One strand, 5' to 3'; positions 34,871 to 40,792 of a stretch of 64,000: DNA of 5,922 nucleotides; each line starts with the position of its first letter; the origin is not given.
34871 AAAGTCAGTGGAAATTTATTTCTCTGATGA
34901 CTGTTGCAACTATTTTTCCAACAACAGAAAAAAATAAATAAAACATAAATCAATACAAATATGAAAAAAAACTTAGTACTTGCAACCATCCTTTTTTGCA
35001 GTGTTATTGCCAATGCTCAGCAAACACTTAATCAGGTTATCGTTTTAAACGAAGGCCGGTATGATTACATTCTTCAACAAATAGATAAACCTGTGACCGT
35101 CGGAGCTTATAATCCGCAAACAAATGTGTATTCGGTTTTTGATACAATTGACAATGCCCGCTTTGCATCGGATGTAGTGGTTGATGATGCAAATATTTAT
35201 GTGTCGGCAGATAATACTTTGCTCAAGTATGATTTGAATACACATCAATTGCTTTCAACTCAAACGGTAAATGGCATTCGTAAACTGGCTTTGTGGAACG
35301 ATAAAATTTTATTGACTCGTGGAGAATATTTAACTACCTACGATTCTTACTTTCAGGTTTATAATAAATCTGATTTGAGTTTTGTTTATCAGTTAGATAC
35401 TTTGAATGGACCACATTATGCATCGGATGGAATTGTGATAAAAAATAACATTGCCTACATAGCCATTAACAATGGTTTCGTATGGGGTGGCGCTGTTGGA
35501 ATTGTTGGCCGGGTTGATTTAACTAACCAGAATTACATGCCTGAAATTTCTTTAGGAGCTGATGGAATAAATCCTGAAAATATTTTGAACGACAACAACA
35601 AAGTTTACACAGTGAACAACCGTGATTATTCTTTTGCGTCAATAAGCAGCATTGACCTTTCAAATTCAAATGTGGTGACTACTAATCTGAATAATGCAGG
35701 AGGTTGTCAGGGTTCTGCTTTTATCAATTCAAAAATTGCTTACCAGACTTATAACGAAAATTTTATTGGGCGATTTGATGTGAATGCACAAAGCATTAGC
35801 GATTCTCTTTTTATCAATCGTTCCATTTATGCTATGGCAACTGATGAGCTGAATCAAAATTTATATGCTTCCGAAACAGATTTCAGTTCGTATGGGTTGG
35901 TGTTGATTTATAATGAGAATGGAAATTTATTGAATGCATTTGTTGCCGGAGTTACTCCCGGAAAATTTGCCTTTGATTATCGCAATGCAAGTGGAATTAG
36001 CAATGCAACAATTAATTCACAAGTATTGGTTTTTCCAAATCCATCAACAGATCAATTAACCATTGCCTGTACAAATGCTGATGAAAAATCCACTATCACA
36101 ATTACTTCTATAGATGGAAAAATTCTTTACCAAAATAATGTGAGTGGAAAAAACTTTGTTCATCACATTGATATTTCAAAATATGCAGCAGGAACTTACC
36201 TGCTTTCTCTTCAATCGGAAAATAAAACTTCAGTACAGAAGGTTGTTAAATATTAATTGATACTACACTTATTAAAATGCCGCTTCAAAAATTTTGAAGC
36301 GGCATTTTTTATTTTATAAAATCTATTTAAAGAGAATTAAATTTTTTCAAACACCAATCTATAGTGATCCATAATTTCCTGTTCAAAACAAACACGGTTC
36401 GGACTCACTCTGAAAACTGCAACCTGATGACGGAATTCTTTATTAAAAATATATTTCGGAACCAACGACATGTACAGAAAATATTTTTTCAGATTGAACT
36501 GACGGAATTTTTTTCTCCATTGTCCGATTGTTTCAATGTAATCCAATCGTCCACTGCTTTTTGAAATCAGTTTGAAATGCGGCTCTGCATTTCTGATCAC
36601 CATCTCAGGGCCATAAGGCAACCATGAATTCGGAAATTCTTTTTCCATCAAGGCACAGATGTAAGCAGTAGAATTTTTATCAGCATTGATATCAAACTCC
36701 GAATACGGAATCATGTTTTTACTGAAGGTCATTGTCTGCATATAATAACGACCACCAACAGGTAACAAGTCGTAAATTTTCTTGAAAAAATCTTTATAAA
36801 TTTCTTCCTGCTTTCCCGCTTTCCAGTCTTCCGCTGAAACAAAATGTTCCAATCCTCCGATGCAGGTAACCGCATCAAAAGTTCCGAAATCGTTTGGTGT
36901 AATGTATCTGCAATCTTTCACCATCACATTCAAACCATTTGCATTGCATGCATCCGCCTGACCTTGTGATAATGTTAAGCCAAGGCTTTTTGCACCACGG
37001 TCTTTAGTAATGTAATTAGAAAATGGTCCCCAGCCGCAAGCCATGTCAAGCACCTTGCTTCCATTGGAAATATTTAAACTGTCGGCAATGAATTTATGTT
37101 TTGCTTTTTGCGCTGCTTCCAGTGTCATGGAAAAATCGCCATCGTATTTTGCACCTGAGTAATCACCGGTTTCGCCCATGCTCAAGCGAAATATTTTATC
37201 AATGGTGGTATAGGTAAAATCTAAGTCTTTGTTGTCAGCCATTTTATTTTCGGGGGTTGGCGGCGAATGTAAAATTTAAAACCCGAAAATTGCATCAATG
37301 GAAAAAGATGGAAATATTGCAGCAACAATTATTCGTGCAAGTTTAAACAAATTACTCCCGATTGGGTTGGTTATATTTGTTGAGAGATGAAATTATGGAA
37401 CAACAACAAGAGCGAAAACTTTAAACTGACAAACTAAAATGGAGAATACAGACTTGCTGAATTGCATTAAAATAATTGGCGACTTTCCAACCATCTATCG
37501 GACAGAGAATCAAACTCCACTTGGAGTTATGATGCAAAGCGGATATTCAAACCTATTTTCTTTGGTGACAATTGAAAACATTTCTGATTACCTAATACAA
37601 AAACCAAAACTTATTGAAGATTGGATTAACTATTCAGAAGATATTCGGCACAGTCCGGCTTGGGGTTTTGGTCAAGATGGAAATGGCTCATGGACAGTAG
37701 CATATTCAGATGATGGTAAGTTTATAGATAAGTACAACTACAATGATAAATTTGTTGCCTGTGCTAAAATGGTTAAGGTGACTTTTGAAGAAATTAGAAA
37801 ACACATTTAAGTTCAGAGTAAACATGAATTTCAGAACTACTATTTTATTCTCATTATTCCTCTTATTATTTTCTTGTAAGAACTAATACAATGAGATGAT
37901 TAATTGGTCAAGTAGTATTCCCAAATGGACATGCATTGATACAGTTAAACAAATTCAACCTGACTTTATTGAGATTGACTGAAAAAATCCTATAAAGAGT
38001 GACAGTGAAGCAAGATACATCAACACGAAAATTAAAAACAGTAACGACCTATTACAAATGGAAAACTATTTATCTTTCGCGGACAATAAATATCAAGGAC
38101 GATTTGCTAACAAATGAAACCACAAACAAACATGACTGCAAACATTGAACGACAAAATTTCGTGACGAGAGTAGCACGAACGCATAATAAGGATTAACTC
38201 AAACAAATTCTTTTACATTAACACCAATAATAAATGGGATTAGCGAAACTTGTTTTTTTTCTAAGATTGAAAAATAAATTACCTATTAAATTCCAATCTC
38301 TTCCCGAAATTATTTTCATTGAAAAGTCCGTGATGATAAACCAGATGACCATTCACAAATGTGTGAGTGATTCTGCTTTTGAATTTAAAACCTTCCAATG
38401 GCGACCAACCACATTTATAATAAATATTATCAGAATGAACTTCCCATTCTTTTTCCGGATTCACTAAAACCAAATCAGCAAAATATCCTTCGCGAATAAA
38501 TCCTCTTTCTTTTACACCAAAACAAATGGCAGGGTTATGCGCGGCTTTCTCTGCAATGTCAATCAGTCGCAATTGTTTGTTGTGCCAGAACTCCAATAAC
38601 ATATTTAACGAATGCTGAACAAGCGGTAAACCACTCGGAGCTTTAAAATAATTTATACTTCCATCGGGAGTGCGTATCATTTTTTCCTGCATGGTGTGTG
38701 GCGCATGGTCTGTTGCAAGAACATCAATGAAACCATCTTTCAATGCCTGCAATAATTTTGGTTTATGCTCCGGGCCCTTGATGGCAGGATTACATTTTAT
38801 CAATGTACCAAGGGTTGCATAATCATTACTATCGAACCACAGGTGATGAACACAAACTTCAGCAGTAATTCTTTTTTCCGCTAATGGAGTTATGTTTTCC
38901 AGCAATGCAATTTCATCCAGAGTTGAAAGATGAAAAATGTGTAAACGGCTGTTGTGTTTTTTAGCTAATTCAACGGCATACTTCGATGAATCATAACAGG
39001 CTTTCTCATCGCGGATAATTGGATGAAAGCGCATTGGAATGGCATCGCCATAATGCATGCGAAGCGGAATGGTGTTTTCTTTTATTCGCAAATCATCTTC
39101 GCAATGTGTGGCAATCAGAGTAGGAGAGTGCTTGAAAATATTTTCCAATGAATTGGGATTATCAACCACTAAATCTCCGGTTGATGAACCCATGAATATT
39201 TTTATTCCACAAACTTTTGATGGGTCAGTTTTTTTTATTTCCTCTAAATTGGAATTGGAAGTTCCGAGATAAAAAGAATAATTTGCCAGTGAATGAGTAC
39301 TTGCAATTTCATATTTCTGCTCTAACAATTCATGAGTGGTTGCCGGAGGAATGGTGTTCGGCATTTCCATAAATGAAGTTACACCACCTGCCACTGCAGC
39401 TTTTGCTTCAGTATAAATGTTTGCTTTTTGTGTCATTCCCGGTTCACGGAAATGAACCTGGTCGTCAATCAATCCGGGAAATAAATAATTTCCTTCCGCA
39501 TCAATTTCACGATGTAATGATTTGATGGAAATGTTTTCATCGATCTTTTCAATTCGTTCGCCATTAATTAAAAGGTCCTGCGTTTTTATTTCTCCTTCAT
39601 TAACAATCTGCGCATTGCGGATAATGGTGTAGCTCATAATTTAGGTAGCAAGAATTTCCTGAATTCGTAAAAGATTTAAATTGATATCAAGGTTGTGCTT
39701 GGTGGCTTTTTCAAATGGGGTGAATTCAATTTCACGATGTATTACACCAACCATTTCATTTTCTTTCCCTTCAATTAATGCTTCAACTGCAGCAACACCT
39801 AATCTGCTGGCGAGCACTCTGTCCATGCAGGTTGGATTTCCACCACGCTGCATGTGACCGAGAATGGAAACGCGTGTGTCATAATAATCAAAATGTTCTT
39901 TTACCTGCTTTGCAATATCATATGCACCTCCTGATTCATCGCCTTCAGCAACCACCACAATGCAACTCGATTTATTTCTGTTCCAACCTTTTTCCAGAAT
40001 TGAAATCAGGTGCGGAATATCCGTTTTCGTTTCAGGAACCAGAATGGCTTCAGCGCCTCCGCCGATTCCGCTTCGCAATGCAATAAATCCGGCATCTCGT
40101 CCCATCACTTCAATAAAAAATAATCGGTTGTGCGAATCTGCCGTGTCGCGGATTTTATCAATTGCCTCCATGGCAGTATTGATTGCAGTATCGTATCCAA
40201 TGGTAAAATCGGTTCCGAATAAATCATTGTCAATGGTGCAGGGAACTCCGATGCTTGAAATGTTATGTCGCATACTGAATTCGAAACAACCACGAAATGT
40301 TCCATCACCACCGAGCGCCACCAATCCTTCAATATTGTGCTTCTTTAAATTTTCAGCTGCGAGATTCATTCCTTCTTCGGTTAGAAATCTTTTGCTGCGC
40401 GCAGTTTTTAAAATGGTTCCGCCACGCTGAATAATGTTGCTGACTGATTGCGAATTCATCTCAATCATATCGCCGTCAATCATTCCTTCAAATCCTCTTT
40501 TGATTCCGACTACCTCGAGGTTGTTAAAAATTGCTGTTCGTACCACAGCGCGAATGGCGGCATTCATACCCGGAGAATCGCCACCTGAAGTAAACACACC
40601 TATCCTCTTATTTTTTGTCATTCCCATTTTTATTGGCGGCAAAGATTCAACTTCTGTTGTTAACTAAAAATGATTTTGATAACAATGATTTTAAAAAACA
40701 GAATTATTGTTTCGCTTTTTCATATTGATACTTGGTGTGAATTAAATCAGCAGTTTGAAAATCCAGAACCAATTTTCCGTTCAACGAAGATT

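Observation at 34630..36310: Cobalamin riboswitch controlling a monocistronic T9SS-exported beta-propeller: candidate extracellular corrinoid-capture protein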

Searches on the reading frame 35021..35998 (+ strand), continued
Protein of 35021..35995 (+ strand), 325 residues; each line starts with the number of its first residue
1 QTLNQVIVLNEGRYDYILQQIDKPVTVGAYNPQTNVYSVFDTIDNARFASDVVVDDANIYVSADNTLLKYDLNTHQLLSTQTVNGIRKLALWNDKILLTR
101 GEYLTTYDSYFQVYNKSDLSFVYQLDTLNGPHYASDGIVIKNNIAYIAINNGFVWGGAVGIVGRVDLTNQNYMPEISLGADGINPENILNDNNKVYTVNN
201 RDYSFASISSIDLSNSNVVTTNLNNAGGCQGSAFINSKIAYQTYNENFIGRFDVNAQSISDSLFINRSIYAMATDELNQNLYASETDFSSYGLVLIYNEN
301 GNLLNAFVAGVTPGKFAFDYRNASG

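Call 81: search_solved_structures(query=L088:3082-5007:+, max_evalue=1e-8)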
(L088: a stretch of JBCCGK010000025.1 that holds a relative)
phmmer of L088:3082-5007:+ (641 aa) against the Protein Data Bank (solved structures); distinct sequences matched with E-value up to 1e-8: 4.
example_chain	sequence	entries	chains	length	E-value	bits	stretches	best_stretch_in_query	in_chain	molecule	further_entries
8bmx_C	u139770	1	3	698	9.4e-59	202.9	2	362-633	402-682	Putative TonB-linked outer membrane receptor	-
8p98_A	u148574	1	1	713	5.6e-52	180.5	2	362-628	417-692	Vitamin B12 transporter BtuB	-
8p97_A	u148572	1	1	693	6.7e-52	180.2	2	362-628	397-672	TonB-dependent receptor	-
8blw_A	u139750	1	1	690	1.3e-20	76.9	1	394-633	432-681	Vitamin B12 transporter BtuB1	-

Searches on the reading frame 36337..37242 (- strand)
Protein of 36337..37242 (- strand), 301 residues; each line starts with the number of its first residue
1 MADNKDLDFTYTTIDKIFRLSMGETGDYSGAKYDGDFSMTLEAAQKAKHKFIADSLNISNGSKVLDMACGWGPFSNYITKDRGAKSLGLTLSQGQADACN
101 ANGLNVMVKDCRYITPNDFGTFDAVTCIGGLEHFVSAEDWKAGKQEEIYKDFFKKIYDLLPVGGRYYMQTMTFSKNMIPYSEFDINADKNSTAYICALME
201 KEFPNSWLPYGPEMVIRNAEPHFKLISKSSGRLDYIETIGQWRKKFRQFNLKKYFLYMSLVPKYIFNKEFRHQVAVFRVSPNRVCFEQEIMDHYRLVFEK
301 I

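Call 5: search_protein_families(library=pfam, proteins=[window:36337-37242:-], max_evalue=0.01)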
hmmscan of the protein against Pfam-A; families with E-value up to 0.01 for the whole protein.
window:36337-37242:- (301 aa): 7 families
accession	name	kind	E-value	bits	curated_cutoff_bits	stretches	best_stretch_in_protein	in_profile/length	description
PF02353.26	CMAS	-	2.1e-33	116.3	27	1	6-249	9-236/273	Mycolic acid cyclopropane synthetase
PF13649.12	Methyltransf_25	-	9.2e-08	33.1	27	1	64-142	1-84/97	Methyltransferase domain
PF07021.18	MetW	-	1.1e-06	28.8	21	1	57-111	10-64/193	Methionine biosynthesis protein MetW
PF08241.18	Methyltransf_11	-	1.6e-06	29.1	21.2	1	65-141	1-74/95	Methyltransferase domain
PF01728.25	FtsJ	-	0.00029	21.2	24.1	1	51-130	11-100/181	FtsJ-like methyltransferase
PF13489.12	Methyltransf_23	-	0.00068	19.8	27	1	58-171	20-119/164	Methyltransferase domain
PF08242.18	Methyltransf_12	-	0.0021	19.2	30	1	65-164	1-96/98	Methyltransferase domain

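Call 6: search_protein_families(library=ncbifam, proteins=[window:36337-37242:-], max_evalue=0.01)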
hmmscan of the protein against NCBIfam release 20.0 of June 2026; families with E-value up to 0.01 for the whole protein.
window:36337-37242:- (301 aa): 8 families
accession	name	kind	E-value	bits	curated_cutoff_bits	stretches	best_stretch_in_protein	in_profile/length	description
NF040660.1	mycolic_MTase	equivalog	1.2e-25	90.7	390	1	7-246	8-239/283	cyclopropane mycolic acid synthase family methyltransferase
NF008686.0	PRK11705.1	equivalog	7.1e-22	78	400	1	12-248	121-330/383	cyclopropane fatty acyl phospholipid synthase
NF053839.1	CPFASynBruc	equivalog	2.3e-20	73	600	1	9-248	124-342/410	cyclopropane fatty acid synthase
NF040703.1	cyclopro_CfaB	exception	4.9e-15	55.2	650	1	3-246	103-332/393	C17 cyclopropane fatty acid synthase CfaB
TIGR02081.1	metW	equivalog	4.9e-06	26.2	189.5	1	58-111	11-64/194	methionine biosynthesis protein MetW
NF045667.1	MTase_DVU1556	equivalog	7.1e-05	22.4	155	1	53-127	15-90/213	DVU_1556 family methyltransferase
NF001241.0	PRK00216.1-2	equivalog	0.00018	21.2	327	1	43-133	34-124/231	demethylmenaquinone methyltransferase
NF041675.1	sarc_dimgly_tmase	equivalog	0.0034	17.4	550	1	33-97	39-103/278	sarcosine/dimethylglycine N-methyltransferase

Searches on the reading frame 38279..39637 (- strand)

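Call 5: search_protein_families(library=pfam, proteins=[window:38279-39637:-], max_evalue=0.01)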
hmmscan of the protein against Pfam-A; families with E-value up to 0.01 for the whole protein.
window:38279-39637:- (452 aa): 2 families
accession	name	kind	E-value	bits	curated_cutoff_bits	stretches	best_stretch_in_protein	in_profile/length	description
PF01979.26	Amidohydro_1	-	1.9e-20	73.8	25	2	230-433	172-345/345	Amidohydrolase family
PF07969.17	Amidohydro_3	-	2.9e-06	27.5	29.7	1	352-434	403-472/472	Amidohydrolase family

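Call 6: search_protein_families(library=ncbifam, proteins=[window:38279-39637:-], max_evalue=0.01)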
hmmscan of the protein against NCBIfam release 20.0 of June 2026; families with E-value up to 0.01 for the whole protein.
window:38279-39637:- (452 aa): 62 families (the best 25 are shown)
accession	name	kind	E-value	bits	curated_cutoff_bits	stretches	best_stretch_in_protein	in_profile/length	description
NF006688.0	PRK09236.1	equivalog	1.4e-203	676.7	535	1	1-452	1-444/444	dihydroorotase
NF005751.0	PRK07575.1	equivalog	1.4e-136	455.5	529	1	3-451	4-437/440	dihydroorotase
NF006559.0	PRK09060.1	equivalog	1.2e-110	369.8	482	1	4-451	7-439/444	dihydroorotase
NF002668.0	PRK02382.1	equivalog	1.6e-87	294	452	1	6-447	3-425/436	dihydroorotase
NF004839.0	PRK06189.1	equivalog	1.6e-80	271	631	1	4-446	5-443/451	allantoinase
TIGR00857.1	pyrC_multi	subfamily_domain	2.4e-80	270.5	279.05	1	16-436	2-411/412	dihydroorotase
TIGR03178.1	allantoinase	equivalog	2e-74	251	357.85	1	5-448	3-439/441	allantoinase AllB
NF003271.0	PRK04250.1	equivalog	8.8e-68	228.8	405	1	6-449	5-403/407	dihydroorotase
NF006839.0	PRK09357.1-4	equivalog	9.2e-59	199.1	576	1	5-435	3-421/422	dihydroorotase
NF006837.0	PRK09357.1-2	equivalog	1.1e-58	198.9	575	1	4-436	3-424/428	dihydroorotase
NF006836.0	PRK09357.1-1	equivalog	2.5e-54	184.6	538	1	4-438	4-428/432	dihydroorotase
NF006844.0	PRK09357.2-5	equivalog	8.5e-54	183.1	701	1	1-435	1-421/422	dihydroorotase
TIGR02033.1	D-hydantoinase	equivalog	1.5e-51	175.8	393.25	1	5-442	2-445/454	dihydropyrimidinase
NF058539.1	ergo_uti2_ErtD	equivalog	2.3e-51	175.1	650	1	6-446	5-443/449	hydantoin-5-propionate amidohydrolase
NF006845.0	PRK09357.2-6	equivalog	2.4e-51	174.8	728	1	5-435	4-426/428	dihydroorotase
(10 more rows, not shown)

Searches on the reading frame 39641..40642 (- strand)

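Call 5: search_protein_families(library=pfam, proteins=[window:39641-40642:-], max_evalue=0.01)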
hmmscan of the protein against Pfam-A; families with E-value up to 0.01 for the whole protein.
window:39641-40642:- (333 aa): 3 families
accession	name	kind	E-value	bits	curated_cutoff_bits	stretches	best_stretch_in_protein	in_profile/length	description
PF00365.25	PFK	-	5.7e-110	367.5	30.9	1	13-289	1-277/277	Phosphofructokinase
PF00781.29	DAGK_cat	-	0.0031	17.5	23.6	1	93-161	45-112/125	Diacylglycerol kinase catalytic domain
PF01513.26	NAD_kinase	-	0.0062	17.3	25.5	0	92-135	61-104/130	ATP-NAD kinase N-terminal domain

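Call 6: search_protein_families(library=ncbifam, proteins=[window:39641-40642:-], max_evalue=0.01)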
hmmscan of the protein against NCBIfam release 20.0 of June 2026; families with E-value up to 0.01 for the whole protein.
window:39641-40642:- (333 aa): 11 families
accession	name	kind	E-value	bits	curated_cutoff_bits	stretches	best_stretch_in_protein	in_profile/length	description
NF002872.1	PRK03202.1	subfamily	1.2e-122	409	253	1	12-331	1-321/323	ATP-dependent 6-phosphofructokinase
TIGR02482.1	PFKA_ATP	equivalog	4.9e-122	406.7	371.35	1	13-313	1-300/301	6-phosphofructokinase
TIGR02483.1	PFK_mixed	subfamily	2.9e-96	322.4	430.55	2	13-250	1-242/325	phosphofructokinase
TIGR02478.1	6PF1K_euk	equivalog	3.6e-79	266.8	708.4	2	127-316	140-339/744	6-phosphofructokinase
NF010674.0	PRK14071.1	equivalog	9.6e-74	248.4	544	2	8-234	1-238/360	ATP-dependent 6-phosphofructokinase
NF005301.0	PRK06830.1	equivalog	3.9e-45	154.2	400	2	10-235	80-314/445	ATP-dependent 6-phosphofructokinase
NF041103.1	PFKA_PPi_Ttgales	equivalog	5e-44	151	550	2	14-234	1-237/407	diphosphate--fructose-6-phosphate 1-phosphotransferase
NF010675.0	PRK14072.1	subfamily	1.2e-31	109.9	273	1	13-234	5-246/416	diphosphate--fructose-6-phosphate 1-phosphotransferase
NF005482.0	PRK07085.1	subfamily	1.7e-26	92.9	446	1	10-204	72-276/558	diphosphate--fructose-6-phosphate 1-phosphotransferase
TIGR02477.1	PFKA_PPi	equivalog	2.3e-23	82.5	587.95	1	9-203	65-269/539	diphosphate--fructose-6-phosphate 1-phosphotransferase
NF005121.0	PRK06555.1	equivalog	2.8e-16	59.3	395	1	11-189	3-204/404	pyrophosphate--fructose-6-phosphate 1-phosphotransferase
